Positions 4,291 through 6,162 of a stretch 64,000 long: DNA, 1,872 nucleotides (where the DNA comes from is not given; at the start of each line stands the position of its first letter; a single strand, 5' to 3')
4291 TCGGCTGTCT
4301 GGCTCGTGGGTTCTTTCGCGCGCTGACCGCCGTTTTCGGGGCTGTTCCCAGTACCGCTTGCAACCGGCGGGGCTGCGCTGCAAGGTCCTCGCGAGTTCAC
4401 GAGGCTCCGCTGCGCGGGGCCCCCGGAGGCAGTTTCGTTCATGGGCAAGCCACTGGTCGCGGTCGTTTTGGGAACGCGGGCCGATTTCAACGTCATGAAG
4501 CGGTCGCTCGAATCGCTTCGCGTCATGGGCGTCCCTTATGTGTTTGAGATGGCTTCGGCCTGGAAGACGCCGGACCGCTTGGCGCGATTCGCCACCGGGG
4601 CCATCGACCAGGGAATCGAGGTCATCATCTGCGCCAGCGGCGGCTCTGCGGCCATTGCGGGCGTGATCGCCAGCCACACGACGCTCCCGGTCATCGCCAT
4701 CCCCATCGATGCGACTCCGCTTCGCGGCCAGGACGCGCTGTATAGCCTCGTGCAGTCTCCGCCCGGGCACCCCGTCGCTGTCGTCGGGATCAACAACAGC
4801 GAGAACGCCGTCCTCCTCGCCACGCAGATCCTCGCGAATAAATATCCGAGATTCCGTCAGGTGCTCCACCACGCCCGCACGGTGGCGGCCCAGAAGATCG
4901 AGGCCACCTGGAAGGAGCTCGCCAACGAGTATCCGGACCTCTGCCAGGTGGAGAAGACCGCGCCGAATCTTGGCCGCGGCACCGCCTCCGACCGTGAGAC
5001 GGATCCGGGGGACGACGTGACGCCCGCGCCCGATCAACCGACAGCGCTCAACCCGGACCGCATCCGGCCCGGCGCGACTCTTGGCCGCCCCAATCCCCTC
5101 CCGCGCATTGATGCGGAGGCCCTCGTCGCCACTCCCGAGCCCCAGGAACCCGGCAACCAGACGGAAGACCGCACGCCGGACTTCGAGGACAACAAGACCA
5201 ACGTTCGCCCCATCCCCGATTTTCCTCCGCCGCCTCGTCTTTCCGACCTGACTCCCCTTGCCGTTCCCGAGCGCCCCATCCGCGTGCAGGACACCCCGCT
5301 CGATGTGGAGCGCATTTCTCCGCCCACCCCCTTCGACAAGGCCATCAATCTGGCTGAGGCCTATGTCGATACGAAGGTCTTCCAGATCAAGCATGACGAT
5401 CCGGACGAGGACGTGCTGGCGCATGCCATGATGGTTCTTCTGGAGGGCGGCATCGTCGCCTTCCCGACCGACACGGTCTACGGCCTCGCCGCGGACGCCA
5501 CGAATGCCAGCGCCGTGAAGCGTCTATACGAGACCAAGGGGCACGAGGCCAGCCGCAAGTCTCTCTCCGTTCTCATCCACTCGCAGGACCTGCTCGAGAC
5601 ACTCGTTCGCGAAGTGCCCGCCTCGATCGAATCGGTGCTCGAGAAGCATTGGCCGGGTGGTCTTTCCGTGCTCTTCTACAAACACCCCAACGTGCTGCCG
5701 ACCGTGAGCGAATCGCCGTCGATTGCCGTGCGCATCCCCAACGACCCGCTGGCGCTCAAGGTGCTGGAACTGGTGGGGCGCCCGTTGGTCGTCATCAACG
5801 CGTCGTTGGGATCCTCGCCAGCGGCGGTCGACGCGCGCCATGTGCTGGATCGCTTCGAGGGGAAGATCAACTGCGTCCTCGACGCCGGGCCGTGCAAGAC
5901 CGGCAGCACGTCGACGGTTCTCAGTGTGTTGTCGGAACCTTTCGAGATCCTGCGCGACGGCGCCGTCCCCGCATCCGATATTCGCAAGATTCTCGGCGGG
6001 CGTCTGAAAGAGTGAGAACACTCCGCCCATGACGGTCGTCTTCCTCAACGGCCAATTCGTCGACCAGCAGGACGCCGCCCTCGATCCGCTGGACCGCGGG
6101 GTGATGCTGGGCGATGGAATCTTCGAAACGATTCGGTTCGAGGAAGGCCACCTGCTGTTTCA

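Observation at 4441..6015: Unusual single-polypeptide fusion of a PurE-like (AIR carboxylase fold) domain to a TsaC/YrdC/Sua5 threonylcarbamoyl-AMP synthase domain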

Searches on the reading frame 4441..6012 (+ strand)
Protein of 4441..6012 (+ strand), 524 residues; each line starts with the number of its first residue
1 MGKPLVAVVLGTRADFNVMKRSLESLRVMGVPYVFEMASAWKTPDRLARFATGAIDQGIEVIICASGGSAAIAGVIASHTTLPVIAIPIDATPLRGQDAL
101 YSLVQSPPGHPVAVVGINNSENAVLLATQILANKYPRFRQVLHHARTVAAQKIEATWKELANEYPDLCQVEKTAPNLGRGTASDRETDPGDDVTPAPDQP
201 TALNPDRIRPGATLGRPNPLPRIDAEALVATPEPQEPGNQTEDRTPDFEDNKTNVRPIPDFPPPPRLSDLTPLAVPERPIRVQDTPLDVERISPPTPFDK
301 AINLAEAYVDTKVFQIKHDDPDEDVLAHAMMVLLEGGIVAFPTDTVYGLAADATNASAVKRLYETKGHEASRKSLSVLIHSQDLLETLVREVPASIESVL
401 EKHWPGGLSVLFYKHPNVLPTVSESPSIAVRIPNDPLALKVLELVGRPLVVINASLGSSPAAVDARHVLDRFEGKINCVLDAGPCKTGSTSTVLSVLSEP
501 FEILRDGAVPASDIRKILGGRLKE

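Call 3: search_protein_families(library=pfam, proteins=[window:4441-6012:+], max_evalue=1)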
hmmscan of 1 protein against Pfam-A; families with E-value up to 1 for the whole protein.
window:4441-6012:+ (524 aa): 3 families
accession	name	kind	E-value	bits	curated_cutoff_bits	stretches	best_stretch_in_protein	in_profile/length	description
PF00731.26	AIRC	-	8.4e-44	149.1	30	1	6-148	2-144/148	AIR carboxylase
PF01300.24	Sua5_yciO_yrdC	-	8.8e-43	146.3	25.1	1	332-507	2-178/178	Telomere recombination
PF06506.16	PrpR_N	-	0.011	15.8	29.1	1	49-133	19-95/167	Propionate catabolism activator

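Call 4: search_protein_families(library=ncbifam, proteins=[window:4441-6012:+], max_evalue=1)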
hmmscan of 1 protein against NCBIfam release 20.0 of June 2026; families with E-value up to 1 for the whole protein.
window:4441-6012:+ (524 aa): 6 families
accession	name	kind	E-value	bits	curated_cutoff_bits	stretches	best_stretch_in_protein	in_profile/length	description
TIGR00057.1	TIGR00057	equivalog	1.4e-46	158.3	123.2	1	316-518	1-201/202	L-threonylcarbamoyladenylate synthase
TIGR01162.1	purE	equivalog_domain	1.5e-40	138.3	149.6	1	6-158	1-153/156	5-(carboxyamino)imidazole ribonucleotide mutase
NF007919.1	PRK10634.1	equivalog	1.9e-14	53.6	175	1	332-494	4-167/176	L-threonylcarbamoyladenylate synthase type 1 TsaC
NF033503.1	LarB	equivalog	5.4e-08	32.8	175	1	6-131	82-207/209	nickel pincer cofactor biosynthesis protein LarB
TIGR00143.1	hypF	equivalog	0.00015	20.1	466.1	1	317-476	185-342/741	carbamoyltransferase HypF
NF003720.0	PRK05329.1-3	equivalog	0.073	11.7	313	1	53-157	20-124/437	glycerol-3-phosphate dehydrogenase subunit GlpB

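Call 5: search_solved_structures(query=window:4441-6012:+, max_evalue=0.01, show_alignments=3)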
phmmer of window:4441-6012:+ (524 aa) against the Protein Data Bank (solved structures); distinct sequences matched with E-value up to 0.01: 47.
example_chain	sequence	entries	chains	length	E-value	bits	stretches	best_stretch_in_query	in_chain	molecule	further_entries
6f87_A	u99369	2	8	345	1e-37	132.9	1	332-519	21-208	Threonylcarbamoyl-AMP synthase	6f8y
6f89_A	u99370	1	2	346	1.1e-37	132.9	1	332-519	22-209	Threonylcarbamoyl-AMP synthase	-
9d3h_A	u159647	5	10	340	6e-37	130.4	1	310-516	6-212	Threonylcarbamoyl-AMP synthase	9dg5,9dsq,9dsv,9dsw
1o4v_A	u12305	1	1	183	2.2e-34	121.9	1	4-147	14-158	phosphoribosylaminoimidazole mutase PurE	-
6o55_A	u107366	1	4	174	5.1e-30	107.5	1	5-153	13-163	N5-carboxyaminoimidazole ribonucleotide mutase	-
3ors_A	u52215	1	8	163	8.6e-29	103.5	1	6-160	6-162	N5-Carboxyaminoimidazole Ribonucleotide Mutase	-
2nsh_A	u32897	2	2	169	1.2e-28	103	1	5-147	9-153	Phosphoribosylaminoimidazole carboxylase catalytic subunit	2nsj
1qcz_A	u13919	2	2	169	1.2e-28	103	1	5-147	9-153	N5-CARBOXYAMINOIMIDAZOLE RIBONUCLEOTIDE MUTASE | Phosphoribosylaminoimidazole carboxylase catalytic subunit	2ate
1d7a_A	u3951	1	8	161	1.4e-28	102.8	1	6-147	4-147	PHOSPHORIBOSYLAMINOIMIDAZOLE CARBOXYLASE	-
2nsl_A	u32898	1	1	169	2.2e-28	102.1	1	5-147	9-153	Phosphoribosylaminoimidazole carboxylase catalytic subunit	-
1xmp_A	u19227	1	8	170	1.2e-27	99.7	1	3-151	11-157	phosphoribosylaminoimidazole carboxylase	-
4ay3_A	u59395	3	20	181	1.5e-27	99.4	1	3-151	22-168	N5-CARBOXYAMINOIMIDAZOLE RIBONUCLEOTIDE MUTASE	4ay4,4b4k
3opq_A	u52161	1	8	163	1.7e-27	99.2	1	6-135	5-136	Phosphoribosylaminoimidazole carboxylase,catalytic subunit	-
3oow_A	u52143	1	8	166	1.7e-27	99.2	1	6-135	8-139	Phosphoribosylaminoimidazole carboxylase,catalytic subunit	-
4ycb_A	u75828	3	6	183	8.5e-27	96.9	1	3-144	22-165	N5-carboxyaminoimidazole ribonucleotide mutase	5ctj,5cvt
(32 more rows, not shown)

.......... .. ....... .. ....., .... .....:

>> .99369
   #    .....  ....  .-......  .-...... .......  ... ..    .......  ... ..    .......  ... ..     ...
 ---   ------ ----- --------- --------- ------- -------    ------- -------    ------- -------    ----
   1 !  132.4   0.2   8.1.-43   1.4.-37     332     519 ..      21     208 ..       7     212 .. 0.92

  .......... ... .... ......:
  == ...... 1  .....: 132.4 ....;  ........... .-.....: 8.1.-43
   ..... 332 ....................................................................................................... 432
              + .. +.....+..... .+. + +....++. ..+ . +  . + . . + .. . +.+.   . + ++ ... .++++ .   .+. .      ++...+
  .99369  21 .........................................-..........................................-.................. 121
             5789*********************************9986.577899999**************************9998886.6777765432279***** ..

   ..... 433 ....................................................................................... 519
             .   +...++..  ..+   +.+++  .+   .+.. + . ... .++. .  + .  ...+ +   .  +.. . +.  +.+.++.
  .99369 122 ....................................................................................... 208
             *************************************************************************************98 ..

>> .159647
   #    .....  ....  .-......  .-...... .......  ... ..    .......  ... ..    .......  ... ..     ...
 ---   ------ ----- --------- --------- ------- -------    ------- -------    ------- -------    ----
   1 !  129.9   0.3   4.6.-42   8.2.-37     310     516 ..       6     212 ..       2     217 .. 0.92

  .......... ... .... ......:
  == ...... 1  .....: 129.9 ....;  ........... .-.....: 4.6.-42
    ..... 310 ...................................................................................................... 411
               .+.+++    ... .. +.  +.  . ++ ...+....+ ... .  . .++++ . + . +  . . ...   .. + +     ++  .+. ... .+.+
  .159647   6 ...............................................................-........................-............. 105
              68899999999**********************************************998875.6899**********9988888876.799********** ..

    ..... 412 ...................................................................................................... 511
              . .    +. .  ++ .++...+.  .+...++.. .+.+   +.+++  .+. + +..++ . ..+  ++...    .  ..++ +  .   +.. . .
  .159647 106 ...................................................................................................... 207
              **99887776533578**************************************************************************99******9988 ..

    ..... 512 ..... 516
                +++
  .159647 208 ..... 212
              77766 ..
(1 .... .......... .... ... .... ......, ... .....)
